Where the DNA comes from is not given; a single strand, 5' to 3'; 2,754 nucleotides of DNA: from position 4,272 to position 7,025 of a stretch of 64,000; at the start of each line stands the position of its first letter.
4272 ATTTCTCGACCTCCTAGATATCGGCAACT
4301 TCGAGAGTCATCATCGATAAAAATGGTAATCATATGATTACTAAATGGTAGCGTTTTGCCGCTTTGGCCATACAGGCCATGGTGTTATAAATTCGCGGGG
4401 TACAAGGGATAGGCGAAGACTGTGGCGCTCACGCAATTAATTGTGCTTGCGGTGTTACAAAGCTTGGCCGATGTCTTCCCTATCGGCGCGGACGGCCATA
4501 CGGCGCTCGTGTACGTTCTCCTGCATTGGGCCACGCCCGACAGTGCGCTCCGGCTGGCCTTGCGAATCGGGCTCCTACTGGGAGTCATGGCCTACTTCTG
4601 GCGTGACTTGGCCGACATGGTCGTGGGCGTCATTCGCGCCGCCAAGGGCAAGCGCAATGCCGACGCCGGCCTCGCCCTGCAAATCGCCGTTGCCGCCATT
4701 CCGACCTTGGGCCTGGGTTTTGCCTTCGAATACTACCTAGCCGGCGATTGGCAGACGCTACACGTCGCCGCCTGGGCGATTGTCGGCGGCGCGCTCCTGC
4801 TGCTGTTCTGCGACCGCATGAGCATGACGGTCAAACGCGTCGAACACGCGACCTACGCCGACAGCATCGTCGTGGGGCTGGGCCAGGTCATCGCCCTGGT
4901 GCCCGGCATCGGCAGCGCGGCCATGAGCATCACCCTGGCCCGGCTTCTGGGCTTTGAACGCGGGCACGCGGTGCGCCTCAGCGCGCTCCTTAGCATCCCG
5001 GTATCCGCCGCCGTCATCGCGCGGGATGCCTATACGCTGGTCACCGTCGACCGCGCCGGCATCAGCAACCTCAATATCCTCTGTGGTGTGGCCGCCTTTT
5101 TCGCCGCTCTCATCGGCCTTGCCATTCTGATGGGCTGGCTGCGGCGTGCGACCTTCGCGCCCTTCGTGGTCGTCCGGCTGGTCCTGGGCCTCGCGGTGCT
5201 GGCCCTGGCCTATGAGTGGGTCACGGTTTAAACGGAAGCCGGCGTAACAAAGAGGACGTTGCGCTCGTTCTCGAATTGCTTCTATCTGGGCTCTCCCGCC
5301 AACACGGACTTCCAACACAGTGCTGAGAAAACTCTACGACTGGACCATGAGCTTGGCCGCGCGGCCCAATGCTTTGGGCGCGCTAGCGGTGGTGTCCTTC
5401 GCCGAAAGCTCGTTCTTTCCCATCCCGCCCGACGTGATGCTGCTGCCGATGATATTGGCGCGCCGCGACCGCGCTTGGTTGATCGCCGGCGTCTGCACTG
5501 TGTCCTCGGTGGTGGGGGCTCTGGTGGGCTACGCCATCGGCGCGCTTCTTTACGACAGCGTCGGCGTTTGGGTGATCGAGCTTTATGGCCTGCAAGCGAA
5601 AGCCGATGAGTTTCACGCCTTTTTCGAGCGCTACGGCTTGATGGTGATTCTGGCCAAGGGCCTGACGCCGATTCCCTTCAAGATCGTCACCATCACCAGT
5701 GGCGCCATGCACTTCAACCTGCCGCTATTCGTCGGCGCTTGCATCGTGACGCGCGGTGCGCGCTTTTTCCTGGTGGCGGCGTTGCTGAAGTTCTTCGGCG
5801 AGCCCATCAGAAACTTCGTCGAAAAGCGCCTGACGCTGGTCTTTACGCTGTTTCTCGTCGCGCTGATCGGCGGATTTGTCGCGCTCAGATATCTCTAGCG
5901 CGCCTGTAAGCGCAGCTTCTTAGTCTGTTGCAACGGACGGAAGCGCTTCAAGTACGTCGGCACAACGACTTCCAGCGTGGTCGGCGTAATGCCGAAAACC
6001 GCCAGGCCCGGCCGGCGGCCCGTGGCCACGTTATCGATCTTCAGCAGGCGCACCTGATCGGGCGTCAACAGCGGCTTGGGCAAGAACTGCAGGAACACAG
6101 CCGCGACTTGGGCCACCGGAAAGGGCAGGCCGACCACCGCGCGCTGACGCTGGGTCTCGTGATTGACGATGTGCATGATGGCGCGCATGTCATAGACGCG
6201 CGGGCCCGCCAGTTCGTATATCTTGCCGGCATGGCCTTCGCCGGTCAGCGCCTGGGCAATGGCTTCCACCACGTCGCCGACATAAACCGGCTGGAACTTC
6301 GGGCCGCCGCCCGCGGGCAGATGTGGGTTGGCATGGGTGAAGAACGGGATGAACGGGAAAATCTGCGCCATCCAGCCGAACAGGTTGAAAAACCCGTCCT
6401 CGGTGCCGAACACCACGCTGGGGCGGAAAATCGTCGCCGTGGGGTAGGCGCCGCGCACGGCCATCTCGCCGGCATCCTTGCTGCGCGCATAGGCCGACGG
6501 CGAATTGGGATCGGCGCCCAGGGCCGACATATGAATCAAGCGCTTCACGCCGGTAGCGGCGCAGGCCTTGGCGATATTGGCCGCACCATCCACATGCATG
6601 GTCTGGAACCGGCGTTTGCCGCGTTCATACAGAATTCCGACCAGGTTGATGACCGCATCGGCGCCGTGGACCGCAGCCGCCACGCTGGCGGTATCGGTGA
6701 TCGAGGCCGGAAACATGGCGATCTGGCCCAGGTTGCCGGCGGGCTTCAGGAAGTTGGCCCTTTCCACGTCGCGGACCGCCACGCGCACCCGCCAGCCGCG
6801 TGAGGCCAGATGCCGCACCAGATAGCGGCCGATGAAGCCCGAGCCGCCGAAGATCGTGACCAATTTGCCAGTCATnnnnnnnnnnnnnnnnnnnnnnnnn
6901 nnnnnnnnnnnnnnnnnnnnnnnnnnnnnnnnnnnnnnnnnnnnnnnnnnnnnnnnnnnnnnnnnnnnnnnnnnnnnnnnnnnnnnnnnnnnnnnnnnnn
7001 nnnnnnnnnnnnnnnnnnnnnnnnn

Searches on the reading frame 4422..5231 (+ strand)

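Call 65: search_protein_families(library=pfam, proteins=[window:4422-5231:+], max_evalue=0.00001)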
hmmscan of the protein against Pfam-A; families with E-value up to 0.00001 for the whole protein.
window:4422-5231:+ (269 aa): 1 family
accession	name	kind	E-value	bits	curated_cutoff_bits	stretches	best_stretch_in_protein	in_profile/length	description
PF02673.24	BacA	-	2.1e-44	152.6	33.4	1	7-257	2-256/257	Bacitracin resistance protein BacA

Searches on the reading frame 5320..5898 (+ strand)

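Call 65: search_protein_families(library=pfam, proteins=[window:5320-5898:+], max_evalue=0.00001)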
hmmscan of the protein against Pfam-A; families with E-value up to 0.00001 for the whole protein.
window:5320-5898:+ (192 aa): 1 family
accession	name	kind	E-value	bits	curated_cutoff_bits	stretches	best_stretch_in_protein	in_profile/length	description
PF09335.16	VTT_dom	-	1.3e-09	39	33.9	1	52-155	16-120/123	VTT domain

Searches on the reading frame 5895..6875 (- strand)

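Call 65: search_protein_families(library=pfam, proteins=[window:5895-6875:-], max_evalue=0.00001)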
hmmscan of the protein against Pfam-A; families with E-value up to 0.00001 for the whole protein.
window:5895-6875:- (326 aa): 7 families
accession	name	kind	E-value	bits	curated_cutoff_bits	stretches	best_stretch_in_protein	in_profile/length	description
PF01370.27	Epimerase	-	2.9e-20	73.2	20.9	1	6-222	1-239/240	NAD dependent epimerase/dehydratase family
PF13460.12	NAD_binding_10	-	4.4e-19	69.5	27.2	1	10-139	1-130/184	NAD(P)H-binding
PF05368.20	NmrA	-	1.5e-15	58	27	1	4-120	3-109/298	NmrA-like family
PF01073.25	3Beta_HSD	-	2.2e-15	56.9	22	1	8-121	2-119/280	3-beta hydroxysteroid dehydrogenase/isomerase family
PF04321.23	RmlD_sub_bind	-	1.1e-11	44.7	27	1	6-161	3-157/287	RmlD substrate binding domain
PF16363.11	GDP_Man_Dehyd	-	5.5e-07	29.8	27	1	8-80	2-84/332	GDP-mannose 4,6 dehydratase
PF07993.18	NAD_binding_4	-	2e-06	27.6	20.1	0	123-167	171-220/258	Male sterility protein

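Call 83: search_protein_families(library=ncbifam, proteins=[window:5895-6875:-], max_evalue=0.001)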
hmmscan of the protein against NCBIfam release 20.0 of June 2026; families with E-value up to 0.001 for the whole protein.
window:5895-6875:- (326 aa): 22 families
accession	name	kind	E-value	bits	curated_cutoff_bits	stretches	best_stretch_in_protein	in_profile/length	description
TIGR03466.1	HpnA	hypoth_equivalog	1.1e-13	50.8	367.65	1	6-121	3-116/327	hopanoid-associated sugar epimerase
TIGR01214.1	rmlD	equivalog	1.6e-10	40.6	224.05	1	6-227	2-212/285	dTDP-4-dehydrorhamnose reductase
NF042422.1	oxyalk_red_OleD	equivalog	3.8e-10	39.6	580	1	7-118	4-110/329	2-alkyl-3-oxoalkanoate reductase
NF005539.0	PRK07201.1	equivalog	1.6e-09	37.1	549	1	8-254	5-271/657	SDR family oxidoreductase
NF050030.1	thlkprotThyD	equivalog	2.7e-09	36.6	400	1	6-82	3-79/305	thylakoid membrane protein ThyD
NF052578.1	StrlDmthSdmBMthl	equivalog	7.8e-09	35.7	600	1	8-128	5-123/328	sterol demethylase protein SdmB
TIGR01777.1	yfcH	hypoth_equivalog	1.2e-08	34.9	207.35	1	6-120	1-114/292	TIGR01777 family oxidoreductase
NF042423.1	oxyalk_red_Shew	equivalog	1.7e-08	33.9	580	1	6-118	11-118/331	2-alkyl-3-oxoalkanoate reductase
NF004520.0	PRK05865.1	equivalog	4e-08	31.6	1509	1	6-236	3-197/854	sugar epimerase family protein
TIGR04180.1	EDH_00030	hypoth_equivalog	4.3e-08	32.6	475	1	7-118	2-121/297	NAD-dependent 4,6-dehydratase LegB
NF058621.1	DiazavRedAvaA7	equivalog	2.4e-06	27.4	400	1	6-123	3-120/304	3-diazoavenalumate denitrifying reductase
TIGR01746.1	Thioester-redct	subfamily_domain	5.4e-05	22.6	213.35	0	119-238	156-278/371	thioester reductase domain-containing protein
NF005067.0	PRK06484.1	equivalog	6.9e-05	21.6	713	1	3-82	273-351/524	short chain dehydrogenase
NF004526.0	PRK05872.1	subfamily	0.0002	20.6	276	1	1-74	8-82/297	short-chain dehydrogenase/reductase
TIGR01181.1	dTDP_gluc_dehyt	equivalog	0.00025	20.3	365.1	0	8-78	4-80/321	dTDP-glucose 4,6-dehydratase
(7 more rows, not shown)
